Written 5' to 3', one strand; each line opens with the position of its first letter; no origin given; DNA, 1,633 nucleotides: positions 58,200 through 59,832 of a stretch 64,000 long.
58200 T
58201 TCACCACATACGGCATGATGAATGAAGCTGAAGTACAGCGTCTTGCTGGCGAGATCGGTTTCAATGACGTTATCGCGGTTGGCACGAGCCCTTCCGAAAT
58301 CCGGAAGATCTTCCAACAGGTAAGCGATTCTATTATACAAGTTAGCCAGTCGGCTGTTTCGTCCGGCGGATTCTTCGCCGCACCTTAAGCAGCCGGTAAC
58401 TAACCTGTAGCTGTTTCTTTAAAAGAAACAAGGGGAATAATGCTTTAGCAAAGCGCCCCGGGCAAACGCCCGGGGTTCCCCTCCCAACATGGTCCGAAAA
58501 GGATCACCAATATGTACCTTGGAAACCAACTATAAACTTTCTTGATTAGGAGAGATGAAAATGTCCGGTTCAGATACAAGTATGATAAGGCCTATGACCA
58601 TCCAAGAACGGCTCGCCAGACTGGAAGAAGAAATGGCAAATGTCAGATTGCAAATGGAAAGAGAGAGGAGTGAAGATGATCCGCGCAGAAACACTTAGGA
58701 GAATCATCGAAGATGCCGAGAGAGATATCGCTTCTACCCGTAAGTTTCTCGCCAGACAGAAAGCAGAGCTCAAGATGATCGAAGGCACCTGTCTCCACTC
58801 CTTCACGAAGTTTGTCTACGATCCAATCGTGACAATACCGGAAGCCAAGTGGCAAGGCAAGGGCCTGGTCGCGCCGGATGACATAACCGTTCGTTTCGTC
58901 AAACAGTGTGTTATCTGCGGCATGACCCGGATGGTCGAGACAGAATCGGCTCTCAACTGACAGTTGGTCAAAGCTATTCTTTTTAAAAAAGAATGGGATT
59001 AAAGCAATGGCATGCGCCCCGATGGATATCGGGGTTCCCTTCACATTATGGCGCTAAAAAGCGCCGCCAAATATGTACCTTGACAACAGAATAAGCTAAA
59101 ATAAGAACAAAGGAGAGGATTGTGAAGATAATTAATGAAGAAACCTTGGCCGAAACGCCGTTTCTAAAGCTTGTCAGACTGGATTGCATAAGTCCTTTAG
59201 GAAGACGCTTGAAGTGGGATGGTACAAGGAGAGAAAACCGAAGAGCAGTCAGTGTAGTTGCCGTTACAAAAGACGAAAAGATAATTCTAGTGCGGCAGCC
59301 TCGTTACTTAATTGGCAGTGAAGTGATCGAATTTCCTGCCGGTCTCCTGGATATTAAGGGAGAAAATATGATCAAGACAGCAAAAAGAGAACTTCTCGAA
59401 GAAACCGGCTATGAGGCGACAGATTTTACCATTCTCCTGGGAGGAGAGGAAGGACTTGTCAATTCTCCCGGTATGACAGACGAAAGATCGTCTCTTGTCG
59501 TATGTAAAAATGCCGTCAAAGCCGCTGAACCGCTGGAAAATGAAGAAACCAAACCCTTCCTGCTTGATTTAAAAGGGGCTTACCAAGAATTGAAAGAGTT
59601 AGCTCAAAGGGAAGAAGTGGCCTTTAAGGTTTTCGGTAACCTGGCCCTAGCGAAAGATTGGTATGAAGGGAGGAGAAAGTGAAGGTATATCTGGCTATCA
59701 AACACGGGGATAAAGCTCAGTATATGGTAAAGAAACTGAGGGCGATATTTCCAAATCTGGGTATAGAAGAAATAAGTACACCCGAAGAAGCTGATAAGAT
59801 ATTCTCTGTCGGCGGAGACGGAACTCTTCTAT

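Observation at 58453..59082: Duplicated about 70-nt leader element with two hairpins showing compensatory base changes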

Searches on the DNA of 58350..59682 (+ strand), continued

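Call 65: search_with_rna_model(model_id=R1, sources=[L028, L029, L030, L005], max_evalue=10, show_alignments=0)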
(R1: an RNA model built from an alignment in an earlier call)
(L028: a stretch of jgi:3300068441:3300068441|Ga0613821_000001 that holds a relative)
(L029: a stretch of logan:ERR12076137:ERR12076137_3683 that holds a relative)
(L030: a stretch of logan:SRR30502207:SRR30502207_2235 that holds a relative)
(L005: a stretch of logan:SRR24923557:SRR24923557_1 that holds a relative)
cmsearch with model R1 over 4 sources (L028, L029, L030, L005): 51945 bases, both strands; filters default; matches with E-value up to 10: 4.
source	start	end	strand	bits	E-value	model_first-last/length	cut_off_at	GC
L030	5891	5974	+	41.8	1e-07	26-120/122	no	0.48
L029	5658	5774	+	40.8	1.8e-07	1-122/122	no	0.58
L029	1239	1321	+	19.9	0.02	1-122/122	no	0.39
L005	557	621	+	10.2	4.5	1-122/122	no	0.28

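Call 78: build_rna_model(alignment_id=A8, structure=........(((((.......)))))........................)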
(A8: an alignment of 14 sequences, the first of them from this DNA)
Model R2 built from alignment A8 (14 sequences, 49 columns); structure: as given.
model positions 46; base pairs 5; branch points 0; effective number of sequences 14; information 1.096 bits per position. Calibrated on 0.2 Mb of random sequence (short: E-values are rough).
structure used (alignment columns):
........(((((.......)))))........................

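Call 79: search_with_rna_model(model_id=R2, sources=[window, L003, L004, L005, L006, L024, L025, L026, L027, L028, L029, L030], max_evalue=10, make_alignment=false)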
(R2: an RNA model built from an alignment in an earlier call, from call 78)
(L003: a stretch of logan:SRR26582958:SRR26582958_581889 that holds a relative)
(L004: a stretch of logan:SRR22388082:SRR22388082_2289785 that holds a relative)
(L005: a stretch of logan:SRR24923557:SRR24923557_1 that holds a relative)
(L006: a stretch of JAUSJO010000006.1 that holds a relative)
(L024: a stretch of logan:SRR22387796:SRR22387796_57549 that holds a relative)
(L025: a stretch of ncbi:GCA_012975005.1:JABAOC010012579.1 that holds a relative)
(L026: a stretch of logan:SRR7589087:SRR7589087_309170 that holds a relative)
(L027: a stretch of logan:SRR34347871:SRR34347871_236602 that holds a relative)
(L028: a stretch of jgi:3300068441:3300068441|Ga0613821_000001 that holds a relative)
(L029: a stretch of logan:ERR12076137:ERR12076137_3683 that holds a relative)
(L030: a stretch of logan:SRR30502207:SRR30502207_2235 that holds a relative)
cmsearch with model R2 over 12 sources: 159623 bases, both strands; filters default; matches with E-value up to 10: 20.
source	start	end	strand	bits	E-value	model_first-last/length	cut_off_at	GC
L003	2663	2707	+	63.8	1.9e-13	1-46/46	no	0.42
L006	4371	4417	+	62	5.6e-13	1-46/46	no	0.4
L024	9099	9144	+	61.6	7e-13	1-46/46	no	0.43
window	58483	58527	+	57.5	8.1e-12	1-46/46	no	0.47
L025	3910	3957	+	55.8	2.3e-11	1-46/46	no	0.4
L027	1144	1191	+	55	3.7e-11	1-46/46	no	0.4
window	59042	59088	+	55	3.7e-11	1-46/46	no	0.45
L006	3791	3837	+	53.7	7.8e-11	1-46/46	no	0.45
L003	1315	1359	+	53.1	1.1e-10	1-46/46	no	0.36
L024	8097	8145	+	52.2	2e-10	1-46/46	no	0.43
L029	5732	5774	+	50.1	6.9e-10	1-46/46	no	0.53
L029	1279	1321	+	46.2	7.1e-09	1-46/46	no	0.4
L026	2397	2441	+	42.5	6.4e-08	1-46/46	no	0.38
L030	5933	5976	+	41.9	9.4e-08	1-46/46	no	0.45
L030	1492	1524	+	14.5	1.2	1-46/46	no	0.3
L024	8670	8712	+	12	5.4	1-46/46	no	0.33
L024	180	220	-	11.8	6.3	1-46/46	no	0.34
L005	1259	1284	-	11.1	9.1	9-35/46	no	0.46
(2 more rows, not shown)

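Call 80: search_with_rna_model(model_id=R2, sources=[window, L003, L006, L024, L025, L026, L027, L029, L030], max_evalue=0.00001, make_alignment=true)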
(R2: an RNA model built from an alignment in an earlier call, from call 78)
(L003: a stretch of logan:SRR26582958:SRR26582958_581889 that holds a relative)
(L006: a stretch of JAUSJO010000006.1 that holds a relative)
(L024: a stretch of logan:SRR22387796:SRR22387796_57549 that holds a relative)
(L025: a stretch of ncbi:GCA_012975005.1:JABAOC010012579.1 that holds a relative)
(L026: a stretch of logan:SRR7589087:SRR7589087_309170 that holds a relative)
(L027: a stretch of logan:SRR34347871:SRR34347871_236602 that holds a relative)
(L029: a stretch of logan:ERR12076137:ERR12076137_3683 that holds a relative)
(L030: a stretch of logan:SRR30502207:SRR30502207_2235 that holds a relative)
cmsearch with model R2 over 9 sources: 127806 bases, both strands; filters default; matches with E-value up to 0.00001: 14.
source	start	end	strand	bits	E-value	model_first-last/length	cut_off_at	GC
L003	2663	2707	+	63.8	1.5e-13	1-46/46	no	0.42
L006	4371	4417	+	62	4.5e-13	1-46/46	no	0.4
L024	9099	9144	+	61.6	5.6e-13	1-46/46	no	0.43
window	58483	58527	+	57.5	6.5e-12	1-46/46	no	0.47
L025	3910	3957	+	55.8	1.8e-11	1-46/46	no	0.4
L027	1144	1191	+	55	3e-11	1-46/46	no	0.4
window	59042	59088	+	55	3e-11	1-46/46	no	0.45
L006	3791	3837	+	53.7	6.3e-11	1-46/46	no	0.45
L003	1315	1359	+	53.1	9.2e-11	1-46/46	no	0.36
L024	8097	8145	+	52.2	1.6e-10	1-46/46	no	0.43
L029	5732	5774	+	50.1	5.6e-10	1-46/46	no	0.53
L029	1279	1321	+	46.2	5.7e-09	1-46/46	no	0.4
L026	2397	2441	+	42.5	5.1e-08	1-46/46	no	0.38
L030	5933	5976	+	41.9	7.5e-08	1-46/46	no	0.45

Alignment A9: 14 matches aligned to the model, 49 columns, each read 5' to 3' on its own strand. Consensus structure (alignment columns), stored with it:
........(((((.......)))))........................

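Call 95: search_with_rna_model(model_id=R2, sources=[L031], max_evalue=10, show_alignments=1)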
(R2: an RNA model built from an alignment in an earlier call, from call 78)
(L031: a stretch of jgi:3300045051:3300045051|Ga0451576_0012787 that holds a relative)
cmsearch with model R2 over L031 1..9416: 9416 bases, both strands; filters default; matches with E-value up to 10: 0.
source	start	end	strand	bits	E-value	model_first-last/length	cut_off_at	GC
